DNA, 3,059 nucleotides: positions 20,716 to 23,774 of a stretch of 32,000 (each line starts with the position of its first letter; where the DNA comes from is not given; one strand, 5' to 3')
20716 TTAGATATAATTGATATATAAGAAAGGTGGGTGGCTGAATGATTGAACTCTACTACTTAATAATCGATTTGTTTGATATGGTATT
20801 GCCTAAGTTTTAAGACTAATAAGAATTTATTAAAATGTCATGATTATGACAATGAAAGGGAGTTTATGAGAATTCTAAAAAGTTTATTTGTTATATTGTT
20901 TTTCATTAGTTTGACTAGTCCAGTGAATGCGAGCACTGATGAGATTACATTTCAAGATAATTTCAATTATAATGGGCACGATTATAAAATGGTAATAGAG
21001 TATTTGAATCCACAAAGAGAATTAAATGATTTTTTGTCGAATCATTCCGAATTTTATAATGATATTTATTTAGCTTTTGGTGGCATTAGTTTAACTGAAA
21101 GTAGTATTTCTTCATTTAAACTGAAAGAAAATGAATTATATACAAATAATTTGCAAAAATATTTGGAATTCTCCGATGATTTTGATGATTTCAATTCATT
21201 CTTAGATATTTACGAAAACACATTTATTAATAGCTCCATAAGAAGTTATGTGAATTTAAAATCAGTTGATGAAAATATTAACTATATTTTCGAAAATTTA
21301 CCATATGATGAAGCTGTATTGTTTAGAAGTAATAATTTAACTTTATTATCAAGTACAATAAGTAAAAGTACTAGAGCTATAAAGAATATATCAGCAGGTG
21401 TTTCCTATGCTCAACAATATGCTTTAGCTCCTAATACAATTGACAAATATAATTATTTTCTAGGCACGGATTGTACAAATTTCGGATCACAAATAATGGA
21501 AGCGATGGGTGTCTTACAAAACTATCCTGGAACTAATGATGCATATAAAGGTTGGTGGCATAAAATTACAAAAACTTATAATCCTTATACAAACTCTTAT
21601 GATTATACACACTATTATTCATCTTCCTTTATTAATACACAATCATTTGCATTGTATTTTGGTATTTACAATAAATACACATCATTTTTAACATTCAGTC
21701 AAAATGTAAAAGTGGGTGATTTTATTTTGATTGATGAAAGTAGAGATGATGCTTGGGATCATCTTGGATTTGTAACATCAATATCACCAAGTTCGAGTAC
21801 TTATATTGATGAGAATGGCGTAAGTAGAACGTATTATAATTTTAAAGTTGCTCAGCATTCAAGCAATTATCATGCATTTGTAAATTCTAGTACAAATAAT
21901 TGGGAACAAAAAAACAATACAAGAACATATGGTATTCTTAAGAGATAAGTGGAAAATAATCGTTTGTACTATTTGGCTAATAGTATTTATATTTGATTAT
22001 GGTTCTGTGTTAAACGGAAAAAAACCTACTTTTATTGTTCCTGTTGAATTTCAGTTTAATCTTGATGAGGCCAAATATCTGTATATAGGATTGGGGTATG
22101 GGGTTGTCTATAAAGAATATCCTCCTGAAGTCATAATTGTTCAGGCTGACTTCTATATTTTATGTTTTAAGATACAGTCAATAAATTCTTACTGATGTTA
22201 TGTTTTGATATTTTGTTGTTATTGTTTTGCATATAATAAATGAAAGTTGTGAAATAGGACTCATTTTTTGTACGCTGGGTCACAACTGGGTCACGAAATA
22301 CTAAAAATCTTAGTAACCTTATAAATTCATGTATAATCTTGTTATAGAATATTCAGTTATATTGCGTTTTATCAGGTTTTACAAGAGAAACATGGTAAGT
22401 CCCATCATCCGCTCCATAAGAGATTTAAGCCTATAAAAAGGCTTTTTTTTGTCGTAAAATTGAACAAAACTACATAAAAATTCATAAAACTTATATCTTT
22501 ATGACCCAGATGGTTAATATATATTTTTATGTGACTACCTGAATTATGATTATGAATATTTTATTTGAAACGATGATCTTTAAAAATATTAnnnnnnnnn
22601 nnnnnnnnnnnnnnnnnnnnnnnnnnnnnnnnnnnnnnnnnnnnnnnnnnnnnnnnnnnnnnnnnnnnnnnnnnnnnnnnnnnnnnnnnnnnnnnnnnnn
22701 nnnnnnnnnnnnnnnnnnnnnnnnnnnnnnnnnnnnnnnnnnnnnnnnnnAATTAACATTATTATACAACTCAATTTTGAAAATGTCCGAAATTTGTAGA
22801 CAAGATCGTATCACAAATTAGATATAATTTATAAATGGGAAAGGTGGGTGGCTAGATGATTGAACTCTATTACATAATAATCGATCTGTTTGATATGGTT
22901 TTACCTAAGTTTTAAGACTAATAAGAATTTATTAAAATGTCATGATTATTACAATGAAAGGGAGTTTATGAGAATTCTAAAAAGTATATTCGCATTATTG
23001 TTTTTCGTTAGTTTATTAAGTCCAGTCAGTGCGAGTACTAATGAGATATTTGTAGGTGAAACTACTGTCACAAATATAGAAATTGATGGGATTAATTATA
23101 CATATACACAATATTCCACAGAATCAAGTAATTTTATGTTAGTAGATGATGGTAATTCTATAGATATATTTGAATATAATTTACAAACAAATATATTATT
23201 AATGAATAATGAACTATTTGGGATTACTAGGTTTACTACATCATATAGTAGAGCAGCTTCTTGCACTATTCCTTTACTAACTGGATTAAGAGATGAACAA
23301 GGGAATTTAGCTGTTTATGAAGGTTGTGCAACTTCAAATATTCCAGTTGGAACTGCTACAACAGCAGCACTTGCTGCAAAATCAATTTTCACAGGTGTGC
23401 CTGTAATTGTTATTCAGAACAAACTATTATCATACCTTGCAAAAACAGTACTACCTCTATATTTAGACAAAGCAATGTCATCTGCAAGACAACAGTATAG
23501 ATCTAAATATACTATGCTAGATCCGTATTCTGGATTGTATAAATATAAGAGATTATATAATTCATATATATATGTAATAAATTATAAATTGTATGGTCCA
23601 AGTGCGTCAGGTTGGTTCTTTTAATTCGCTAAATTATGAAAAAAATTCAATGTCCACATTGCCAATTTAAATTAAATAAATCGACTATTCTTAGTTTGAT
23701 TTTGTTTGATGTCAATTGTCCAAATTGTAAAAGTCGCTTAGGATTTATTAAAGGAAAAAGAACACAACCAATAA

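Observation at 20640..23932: Shared regulatory and signal-peptide head fused to different secreted cargo plus a small membrane protein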

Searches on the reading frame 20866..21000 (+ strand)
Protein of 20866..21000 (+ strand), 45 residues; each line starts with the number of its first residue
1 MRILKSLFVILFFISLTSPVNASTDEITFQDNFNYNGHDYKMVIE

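Call 31: find_homologous_proteins(query=A5, max_evalue=10)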
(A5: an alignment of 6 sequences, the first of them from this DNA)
Query A5 (6 sequences) (45 aa, profile of the alignment): 1 proteins with E <= 10 among 3 candidates.
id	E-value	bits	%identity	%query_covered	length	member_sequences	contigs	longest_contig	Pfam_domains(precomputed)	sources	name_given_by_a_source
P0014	9.2e-6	43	73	49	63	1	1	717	-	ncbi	-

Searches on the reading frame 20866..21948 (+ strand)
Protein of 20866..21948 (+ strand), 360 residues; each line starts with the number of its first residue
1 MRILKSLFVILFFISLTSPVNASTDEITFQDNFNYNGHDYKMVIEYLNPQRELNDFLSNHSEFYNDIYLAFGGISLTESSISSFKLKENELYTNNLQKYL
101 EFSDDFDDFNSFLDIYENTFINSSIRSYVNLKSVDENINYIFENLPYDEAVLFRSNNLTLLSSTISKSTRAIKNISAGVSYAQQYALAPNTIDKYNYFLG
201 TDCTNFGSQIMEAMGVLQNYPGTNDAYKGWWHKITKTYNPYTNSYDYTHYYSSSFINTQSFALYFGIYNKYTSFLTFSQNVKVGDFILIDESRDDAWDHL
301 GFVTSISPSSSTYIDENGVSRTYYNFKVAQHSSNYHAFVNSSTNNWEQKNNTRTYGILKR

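Call 8: search_protein_families(library=pfam, proteins=[window:20866-21948:+], max_evalue=0.01)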
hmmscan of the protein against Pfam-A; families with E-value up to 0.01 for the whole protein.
window:20866-21948:+ (360 aa): 2 families
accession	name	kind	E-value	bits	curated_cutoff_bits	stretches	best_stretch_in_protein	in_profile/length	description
PF12671.13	Amidase_6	-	3.7e-13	50.3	23.2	1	175-335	4-158/163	Putative amidase domain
PF05257.22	CHAP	-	0.0016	19.3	26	0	197-316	6-79/81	CHAP domain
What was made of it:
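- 20866..21948 (+): Cargo A: Sec signal peptide (20866-20931, VNA|S) plus a 338-aa mature protein with a C-terminal Amidase_6 (papain-like/CHAP-related) domain. It carries Cys in GTDCTNF and His in WDHLGF. call 8.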

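Call 12: search_protein_families(library=ncbifam, proteins=[window:20866-21948:+], max_evalue=0.1)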
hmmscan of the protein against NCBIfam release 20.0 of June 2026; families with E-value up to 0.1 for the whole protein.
window:20866-21948:+ (360 aa): 0 families

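Call 42: search_solved_structures(query=window:20866-21948:+, max_evalue=1)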
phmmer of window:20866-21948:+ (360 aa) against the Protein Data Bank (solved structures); distinct sequences matched with E-value up to 1: 1.
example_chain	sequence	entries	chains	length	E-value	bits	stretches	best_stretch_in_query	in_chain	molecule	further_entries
2acl_B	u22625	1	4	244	0.92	12.4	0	3-64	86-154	Oxysterols receptor LXR-alpha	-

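Call 61: predict_structure(protein=window:20935-21948:+)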
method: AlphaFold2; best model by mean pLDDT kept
length: 337 residues; sequences in the alignment: 1
mean_pLDDT: 31.7   pTM: 0.25
mean pLDDT of the five models: 31.7, 30.9, 29.4, 27.0, 26.4
residues with pLDDT >= 90: 0; 70-90: 0; 50-70: 11; < 50: 326
segments of 3 or more residues with pLDDT < 50: 1-283, 294-299, 305-337
pLDDT, mean of each block of 10 residues (from residue 1): 25 26 29 34 31 33 30 28 32 28 24 32 29 26 23 24 23 26 38 33 36 32 35 28 28 36 38 39 47 48 45 37 26 29
secondary structure, 60 per line:
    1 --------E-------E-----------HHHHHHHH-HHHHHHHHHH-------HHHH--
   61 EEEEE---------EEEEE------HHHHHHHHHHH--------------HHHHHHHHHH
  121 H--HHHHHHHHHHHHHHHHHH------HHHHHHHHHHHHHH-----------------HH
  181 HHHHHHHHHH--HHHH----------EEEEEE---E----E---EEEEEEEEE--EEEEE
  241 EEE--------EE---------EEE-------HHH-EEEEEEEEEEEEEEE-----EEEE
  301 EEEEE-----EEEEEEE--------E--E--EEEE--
elements in order: H29-36 H38-47 H55-58 E61-65 E75-79 H86-96 H111-121 H124-141 H148-161 H179-190 H193-196 E207-212 E225-233 E236-243 E263-265 E277-291 E297-305 E311-317 E332-335

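Call 75: search_protein_families(library=phrogs, proteins=[window:20866-21948:+], max_evalue=0.01)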
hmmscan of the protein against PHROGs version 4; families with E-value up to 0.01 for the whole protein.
window:20866-21948:+ (360 aa): 0 families

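Call 82: list_cluster_members(proteins=[P0001, P0015, window:20866-21948:+, window:21929-22195:+, window:23636-23932:+, window:6062-7366:-])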
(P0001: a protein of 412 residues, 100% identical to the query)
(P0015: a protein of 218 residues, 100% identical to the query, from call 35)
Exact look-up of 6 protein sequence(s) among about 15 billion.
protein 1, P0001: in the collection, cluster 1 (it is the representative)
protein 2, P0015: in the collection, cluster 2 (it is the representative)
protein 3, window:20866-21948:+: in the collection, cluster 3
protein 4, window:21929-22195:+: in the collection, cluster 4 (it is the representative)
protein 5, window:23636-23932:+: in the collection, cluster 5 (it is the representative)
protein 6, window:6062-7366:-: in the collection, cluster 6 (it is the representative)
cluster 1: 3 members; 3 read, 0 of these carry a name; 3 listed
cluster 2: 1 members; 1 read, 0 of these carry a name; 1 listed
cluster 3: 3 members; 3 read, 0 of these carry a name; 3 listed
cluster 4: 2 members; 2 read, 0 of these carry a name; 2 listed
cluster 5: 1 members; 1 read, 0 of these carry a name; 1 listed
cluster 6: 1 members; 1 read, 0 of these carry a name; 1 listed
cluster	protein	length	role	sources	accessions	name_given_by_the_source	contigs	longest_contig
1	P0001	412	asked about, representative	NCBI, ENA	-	-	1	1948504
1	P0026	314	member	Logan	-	-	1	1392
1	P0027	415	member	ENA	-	-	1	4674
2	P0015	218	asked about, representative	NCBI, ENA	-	-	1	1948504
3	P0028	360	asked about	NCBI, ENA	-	-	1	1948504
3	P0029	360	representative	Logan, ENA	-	-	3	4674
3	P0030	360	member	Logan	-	-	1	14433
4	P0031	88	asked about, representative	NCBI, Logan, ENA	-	-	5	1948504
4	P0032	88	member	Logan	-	-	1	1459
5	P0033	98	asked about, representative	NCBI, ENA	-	-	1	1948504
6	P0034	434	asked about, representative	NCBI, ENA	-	-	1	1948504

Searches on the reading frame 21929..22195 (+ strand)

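Call 8: search_protein_families(library=pfam, proteins=[window:21929-22195:+], max_evalue=0.01)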
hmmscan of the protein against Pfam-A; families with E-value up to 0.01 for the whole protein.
window:21929-22195:+ (88 aa): 0 families

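Call 12: search_protein_families(library=ncbifam, proteins=[window:21929-22195:+], max_evalue=0.1)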
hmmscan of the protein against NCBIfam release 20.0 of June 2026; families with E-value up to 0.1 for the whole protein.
window:21929-22195:+ (88 aa): 0 families

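Call 34: search_protein_families(library=pfam, proteins=[window:21929-22192:+], max_evalue=1)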
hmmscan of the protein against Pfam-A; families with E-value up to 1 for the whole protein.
seq(88 aa): 1 family
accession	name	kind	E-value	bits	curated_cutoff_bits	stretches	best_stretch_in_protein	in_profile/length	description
PF06875.16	PRF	-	0.068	13.1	22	1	34-83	162-211/214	Plethodontid receptivity factor PRF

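Call 75: search_protein_families(library=phrogs, proteins=[window:21929-22195:+], max_evalue=0.01)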
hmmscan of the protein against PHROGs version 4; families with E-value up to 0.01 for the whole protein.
window:21929-22195:+ (88 aa): 0 families

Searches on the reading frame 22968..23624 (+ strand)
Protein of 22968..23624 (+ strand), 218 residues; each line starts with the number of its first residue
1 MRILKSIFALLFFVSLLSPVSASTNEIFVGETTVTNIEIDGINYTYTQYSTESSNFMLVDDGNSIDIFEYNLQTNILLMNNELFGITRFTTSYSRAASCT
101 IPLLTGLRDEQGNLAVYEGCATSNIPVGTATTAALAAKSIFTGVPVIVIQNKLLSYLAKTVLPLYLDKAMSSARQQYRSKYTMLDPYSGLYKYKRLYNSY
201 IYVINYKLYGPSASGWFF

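Call 8: search_protein_families(library=pfam, proteins=[window:22968-23624:+], max_evalue=0.01)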
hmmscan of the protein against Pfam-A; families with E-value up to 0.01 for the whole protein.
window:22968-23624:+ (218 aa): 0 families

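Call 12: search_protein_families(library=ncbifam, proteins=[window:22968-23624:+], max_evalue=0.1)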
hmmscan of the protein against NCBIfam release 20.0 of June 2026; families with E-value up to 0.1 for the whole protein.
window:22968-23624:+ (218 aa): 0 families

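Call 34: search_protein_families(library=pfam, proteins=[window:23034-23621:+], max_evalue=1)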
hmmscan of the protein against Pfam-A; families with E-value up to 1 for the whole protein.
seq(196 aa): 2 families
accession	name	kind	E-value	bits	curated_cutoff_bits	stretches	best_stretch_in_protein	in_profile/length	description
PF14285.11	DUF4367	-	0.053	14.4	22.1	1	9-51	58-99/110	Domain of unknown function (DUF4367)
PF19928.4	DUF6391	-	0.11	13.1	33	1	84-155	56-119/134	Domain of unknown function (DUF6391)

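Call 35: find_homologous_proteins(query=window:22968-23624:+, max_evalue=1)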
Query window:22968-23624:+ (218 aa): 5 proteins with E <= 1 among 243 candidates.
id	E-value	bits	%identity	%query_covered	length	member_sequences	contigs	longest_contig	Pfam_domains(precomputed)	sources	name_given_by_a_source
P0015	4.7e-136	469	100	100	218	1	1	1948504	-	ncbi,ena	-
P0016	2.1e-86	307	64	100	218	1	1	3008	-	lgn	-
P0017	7.4e-76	272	59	100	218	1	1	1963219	-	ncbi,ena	-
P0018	3.9e-63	231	64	73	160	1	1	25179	-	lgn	-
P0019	1.2e-46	177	61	64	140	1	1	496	-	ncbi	-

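Call 39: find_encoding_contigs(protein=P0018, flank=10000, max_places=3)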
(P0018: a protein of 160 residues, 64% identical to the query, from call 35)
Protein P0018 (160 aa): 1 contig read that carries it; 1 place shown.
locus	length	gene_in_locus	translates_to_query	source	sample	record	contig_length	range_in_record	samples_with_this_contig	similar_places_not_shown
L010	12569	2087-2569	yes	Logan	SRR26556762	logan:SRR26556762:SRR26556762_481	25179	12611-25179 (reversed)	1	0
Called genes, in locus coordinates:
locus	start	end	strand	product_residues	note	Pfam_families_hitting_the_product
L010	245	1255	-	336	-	PF07751:Abi_2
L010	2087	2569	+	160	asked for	-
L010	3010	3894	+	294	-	PF06966:DUF1295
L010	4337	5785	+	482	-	PF00232:Glyco_hydro_1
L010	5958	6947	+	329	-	PF00478:IMPDH, PF03060:NMO (weak)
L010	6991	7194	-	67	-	-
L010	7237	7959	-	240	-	PF14808:TMEM164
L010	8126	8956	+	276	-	PF05116:S6PP (faint), PF08282:Hydrolase_3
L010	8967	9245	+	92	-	PF08922:DUF1905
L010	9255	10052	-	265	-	PF00702:Hydrolase (faint), PF08282:Hydrolase_3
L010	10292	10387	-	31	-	-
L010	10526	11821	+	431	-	PF00149:Metallophos, PF17839:CNP_C_terminal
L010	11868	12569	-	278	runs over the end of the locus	PF02645:DegV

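Call 44: predict_structure(alignment_id=A6)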
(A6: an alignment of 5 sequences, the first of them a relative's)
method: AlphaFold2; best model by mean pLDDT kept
length: 218 residues; sequences in the alignment: 5
mean_pLDDT: 36.7   pTM: 0.30
mean pLDDT of the five models: 36.7, 36.0, 35.6, 34.9, 32.1
residues with pLDDT >= 90: 0; 70-90: 0; 50-70: 27; < 50: 191
segments of 3 or more residues with pLDDT < 50: 3-64, 84-141, 150-218
pLDDT, mean of each block of 10 residues (from residue 1): 40 29 36 40 41 44 49 53 43 26 35 38 27 40 50 41 30 29 34 31 24 25
secondary structure, 60 per line:
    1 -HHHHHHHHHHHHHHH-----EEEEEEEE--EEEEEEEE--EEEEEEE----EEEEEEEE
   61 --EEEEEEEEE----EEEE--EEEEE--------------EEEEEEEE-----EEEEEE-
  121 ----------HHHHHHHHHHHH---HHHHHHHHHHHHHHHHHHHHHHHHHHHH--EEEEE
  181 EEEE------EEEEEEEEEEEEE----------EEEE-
elements in order: H2-16 E22-29 E32-39 E42-48 E53-60 E63-71 E76-79 E82-86 E101-108 E114-119 H131-142 H146-173 E176-184 E191-203 E214-217
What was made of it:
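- On Bacteriocin/bacteriolysin-immunity (or fratricin-immunity) locus: Cargo B has no known domain and its models failed (calls 44, 61).
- The AF2 models were unusable (pLDDT 36.7 and 31.7; calls 44, 61).
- Tried and rejected: AF2 of mature cargo A as a single sequence gave 31.7 (calls 44, 61).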

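Call 46: search_protein_representatives(alignment_id=A6)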
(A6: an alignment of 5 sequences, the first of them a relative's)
Query: 5 sequences, 218 profile positions. Proteins with E-value up to 0.001 (for the whole library): 8; up to 1e-10: 6; up to 1e-30: 4. The best 8 are listed.
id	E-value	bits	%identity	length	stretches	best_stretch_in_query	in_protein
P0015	1.4e-121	420.4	-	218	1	1-218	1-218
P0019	1.0e-77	277.0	-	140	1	79-218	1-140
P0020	9.0e-57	208.5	-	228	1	4-218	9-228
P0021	2.4e-41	158.1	-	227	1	5-218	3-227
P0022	1.3e-27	113.2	-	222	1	1-218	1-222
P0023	7.6e-20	87.8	-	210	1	3-218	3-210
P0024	6.2e-04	35.8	-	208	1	2-161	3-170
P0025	9.5e-04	35.2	-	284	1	1-68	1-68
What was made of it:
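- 22968..23624 (+): Cargo B: 218-aa precursor (signal peptide 22 aa, VSA|S). It belongs to an orphan family with a conserved C-terminus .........…GPxxSxWxF and an internal hydrophobic segment at about residues 130-150. 5 homologues among 5.8e9 proteins and 8 cluster representatives among 1.84e9 (calls 35, 46).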

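Call 69: find_encoding_contigs(protein=P0016, flank=10000, max_places=3)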
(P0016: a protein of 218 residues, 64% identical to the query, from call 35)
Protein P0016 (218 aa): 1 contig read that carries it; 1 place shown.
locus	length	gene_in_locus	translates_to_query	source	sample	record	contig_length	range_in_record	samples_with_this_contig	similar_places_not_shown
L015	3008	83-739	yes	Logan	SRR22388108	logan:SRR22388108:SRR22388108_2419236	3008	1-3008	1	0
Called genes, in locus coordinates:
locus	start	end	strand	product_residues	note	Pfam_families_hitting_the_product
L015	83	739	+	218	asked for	-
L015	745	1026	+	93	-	-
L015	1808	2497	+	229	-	-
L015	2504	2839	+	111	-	-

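Call 70: find_encoding_contigs(protein=P0025, flank=10000, max_places=3)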
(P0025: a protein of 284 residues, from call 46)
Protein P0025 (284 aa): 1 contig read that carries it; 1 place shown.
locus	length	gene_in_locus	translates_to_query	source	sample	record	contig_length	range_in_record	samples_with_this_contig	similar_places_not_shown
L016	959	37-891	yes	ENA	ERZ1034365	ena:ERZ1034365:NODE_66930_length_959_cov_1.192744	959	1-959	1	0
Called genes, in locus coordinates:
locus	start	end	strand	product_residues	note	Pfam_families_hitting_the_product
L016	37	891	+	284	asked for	PF12671:Amidase_6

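Call 71: find_encoding_contigs(protein=P0022, flank=10000, max_places=3)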
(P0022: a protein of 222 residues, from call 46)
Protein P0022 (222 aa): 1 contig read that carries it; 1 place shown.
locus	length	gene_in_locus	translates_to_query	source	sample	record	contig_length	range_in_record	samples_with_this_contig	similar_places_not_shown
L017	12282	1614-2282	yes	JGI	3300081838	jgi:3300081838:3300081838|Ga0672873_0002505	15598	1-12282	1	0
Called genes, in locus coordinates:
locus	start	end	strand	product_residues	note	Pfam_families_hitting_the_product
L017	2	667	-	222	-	?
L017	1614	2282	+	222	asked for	-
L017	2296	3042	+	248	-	-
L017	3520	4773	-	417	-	PF01381:HTH_3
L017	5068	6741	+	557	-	PF13401:AAA_22 (faint), PF00664:ABC_membrane, PF13304:AAA_21 (faint), PF00005:ABC_tran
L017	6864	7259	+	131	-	PF12671:Amidase_6 (weak)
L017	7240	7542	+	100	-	-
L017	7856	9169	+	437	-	PF13173:AAA_14, PF13635:DUF4143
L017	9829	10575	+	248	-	PF13529:Peptidase_C39_2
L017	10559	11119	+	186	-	-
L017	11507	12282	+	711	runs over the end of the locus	PF09371:Tex_N, PF22706:Tex_central_region, PF16921:Tex_YqgF, PF14635:HHH_7 (weak), PF12836:HHH_3, PF17674:HHH_9, PF00575:S1, PF23459:S1_RRP5 (weak)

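Call 75: search_protein_families(library=phrogs, proteins=[window:22968-23624:+], max_evalue=0.01)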
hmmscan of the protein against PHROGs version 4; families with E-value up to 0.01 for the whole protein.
window:22968-23624:+ (218 aa): 0 families
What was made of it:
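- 22968..23624 (+): No domain hits (calls 8, 12, 75).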

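Call 88: search_protein_families(library=ncbifam, proteins=[L017:5068-6741:+, L017:9829-10575:+, L017:10559-11119:+, L017:3520-4773:-], max_evalue=0.001)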
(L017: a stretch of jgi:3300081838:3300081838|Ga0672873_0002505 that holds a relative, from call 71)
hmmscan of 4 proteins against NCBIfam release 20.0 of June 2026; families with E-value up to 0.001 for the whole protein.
L017:5068-6741:+ (557 aa): 178 families (the best 25 are shown)
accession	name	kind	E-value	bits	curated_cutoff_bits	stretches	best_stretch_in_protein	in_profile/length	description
NF045998.1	cleave_ABC_plasm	equivalog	1.2e-50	172.5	500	1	9-527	128-647/673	Mbov_0121 family peptidase domain-containing ABC transporter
TIGR03375.1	type_I_sec_LssB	subfamily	1.1e-48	166.1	693.1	1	144-539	260-661/696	type I secretion system permease/ATPase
NF008364.0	PRK11160.1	equivalog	6.9e-46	157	630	1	109-554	94-547/575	heme ABC transporter ATP-binding protein/permease CydC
TIGR02857.1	CydD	equivalog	1.8e-45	155.9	435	1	223-553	192-528/529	thiol reductant ABC exporter subunit CydD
NF050066.1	LPSTprtrPglK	equivalog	2.1e-42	145.3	1000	1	318-545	320-548/558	BC-type lipopolysaccharide transporter PglK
TIGR02203.1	MsbA_lipidA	equivalog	3.1e-42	144.8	602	1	102-544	82-533/572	lipid A export permease/ATP-binding protein MsbA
TIGR01193.1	bacteriocin_ABC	subfamily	1.1e-41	143.1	523.85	1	15-554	136-681/708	peptide cleavage/export ABC transporter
TIGR01842.1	type_I_sec_PrtD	subfamily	1.1e-40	139.7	510.15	1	32-540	5-514/544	type I secretion system permease/ATPase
NF045513.1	HepA_fam_ABC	equivalog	1.3e-40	139.5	725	1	75-554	95-581/610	heterocyst formation ABC transporter subunit HepA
NF010178.0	PRK13657.1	equivalog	6.4e-40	137.2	733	1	182-525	160-514/588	glucan ABC transporter ATP-binding protein/ permease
TIGR02868.1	CydC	equivalog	7e-40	137.2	329.05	1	345-540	332-530/530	thiol reductant ABC exporter subunit CydC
NF050039.1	sacti_exp_GggC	equivalog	3e-39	135.6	750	1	105-554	74-511/511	streptosactin export ABC transporter GggC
TIGR03796.1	NHLM_micro_ABC1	equivalog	1.6e-38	132.4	853.3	1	9-540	132-672/710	NHLP family bacteriocin export ABC transporter peptidase/permease/ATPase subunit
TIGR02204.1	MsbA_rel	hypoth_equivalog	5.5e-38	131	780.4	1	110-540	93-535/576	ABC transporter, permease/ATP-binding protein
TIGR00958.1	3a01208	subfamily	1.5e-37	129.3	874.6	1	14-544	141-678/711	antigen peptide transporter 2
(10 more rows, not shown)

L017:9829-10575:+ (248 aa): 0 families

L017:10559-11119:+ (186 aa): 0 families

L017:3520-4773:- (417 aa): 1 family
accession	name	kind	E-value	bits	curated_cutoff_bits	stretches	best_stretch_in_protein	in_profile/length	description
TIGR03830.1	CxxCG_CxxCG_HTH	subfamily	1.5e-06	28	61.8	1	11-70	65-123/127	type II TA system antitoxin MqsA family protein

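Call 91: find_encoding_contigs(protein=P0023, flank=6000, max_places=3)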
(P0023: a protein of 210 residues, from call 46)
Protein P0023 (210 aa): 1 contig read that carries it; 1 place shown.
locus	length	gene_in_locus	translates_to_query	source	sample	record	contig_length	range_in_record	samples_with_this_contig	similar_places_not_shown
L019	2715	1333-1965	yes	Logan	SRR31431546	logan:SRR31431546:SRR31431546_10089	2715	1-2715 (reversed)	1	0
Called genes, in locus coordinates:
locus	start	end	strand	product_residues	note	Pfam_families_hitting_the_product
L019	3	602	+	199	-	?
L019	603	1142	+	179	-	PF04647:AgrB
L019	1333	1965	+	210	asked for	-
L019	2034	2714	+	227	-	?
